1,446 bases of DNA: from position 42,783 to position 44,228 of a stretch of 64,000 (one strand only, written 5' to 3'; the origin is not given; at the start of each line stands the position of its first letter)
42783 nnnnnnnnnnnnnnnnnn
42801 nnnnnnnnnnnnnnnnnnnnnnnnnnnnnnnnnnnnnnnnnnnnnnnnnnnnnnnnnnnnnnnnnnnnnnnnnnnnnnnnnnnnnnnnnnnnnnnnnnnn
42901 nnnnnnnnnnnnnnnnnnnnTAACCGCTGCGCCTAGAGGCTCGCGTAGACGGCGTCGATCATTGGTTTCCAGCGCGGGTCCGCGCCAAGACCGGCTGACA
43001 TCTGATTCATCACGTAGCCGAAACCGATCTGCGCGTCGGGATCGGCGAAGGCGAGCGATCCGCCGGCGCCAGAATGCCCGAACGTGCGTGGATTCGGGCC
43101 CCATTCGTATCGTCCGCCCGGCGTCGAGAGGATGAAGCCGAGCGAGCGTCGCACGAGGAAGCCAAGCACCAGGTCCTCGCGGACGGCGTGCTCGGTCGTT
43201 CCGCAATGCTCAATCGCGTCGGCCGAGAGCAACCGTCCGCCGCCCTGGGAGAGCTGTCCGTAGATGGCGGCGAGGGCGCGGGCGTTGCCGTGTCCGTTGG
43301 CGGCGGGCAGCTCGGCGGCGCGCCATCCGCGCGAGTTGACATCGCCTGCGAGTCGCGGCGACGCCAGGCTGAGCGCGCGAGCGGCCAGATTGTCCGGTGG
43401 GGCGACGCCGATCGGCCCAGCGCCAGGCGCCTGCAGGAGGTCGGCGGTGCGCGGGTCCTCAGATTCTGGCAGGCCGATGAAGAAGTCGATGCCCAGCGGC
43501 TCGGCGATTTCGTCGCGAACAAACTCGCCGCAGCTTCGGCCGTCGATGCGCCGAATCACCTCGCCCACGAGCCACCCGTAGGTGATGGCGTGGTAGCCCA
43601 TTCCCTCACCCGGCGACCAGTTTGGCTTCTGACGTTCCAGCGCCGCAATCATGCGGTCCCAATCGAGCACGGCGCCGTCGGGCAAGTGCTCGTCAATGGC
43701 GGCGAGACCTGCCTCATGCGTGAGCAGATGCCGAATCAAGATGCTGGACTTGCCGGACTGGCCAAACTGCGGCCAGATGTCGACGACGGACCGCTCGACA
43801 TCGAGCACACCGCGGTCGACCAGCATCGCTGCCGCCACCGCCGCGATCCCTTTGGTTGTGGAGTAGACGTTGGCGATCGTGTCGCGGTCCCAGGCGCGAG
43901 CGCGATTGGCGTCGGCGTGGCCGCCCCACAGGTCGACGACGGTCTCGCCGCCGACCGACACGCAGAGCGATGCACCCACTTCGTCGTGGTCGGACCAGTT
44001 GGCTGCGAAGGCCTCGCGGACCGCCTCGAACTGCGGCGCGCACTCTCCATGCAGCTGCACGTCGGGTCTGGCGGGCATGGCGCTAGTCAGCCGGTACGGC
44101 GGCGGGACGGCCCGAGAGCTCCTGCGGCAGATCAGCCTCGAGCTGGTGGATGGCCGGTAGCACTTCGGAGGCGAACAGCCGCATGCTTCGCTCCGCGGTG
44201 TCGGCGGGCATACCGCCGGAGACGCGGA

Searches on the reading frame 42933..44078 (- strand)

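Call 57: search_protein_families(library=pfam, proteins=[window:42933-44078:-], max_evalue=0.00001)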
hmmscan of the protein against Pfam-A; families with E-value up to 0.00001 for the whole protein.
window:42933-44078:- (381 aa): 1 family
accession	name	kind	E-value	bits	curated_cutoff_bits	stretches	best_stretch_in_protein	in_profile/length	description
PF00144.29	Beta-lactamase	-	7.8e-72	242.6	27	1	21-362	2-313/329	Beta-lactamase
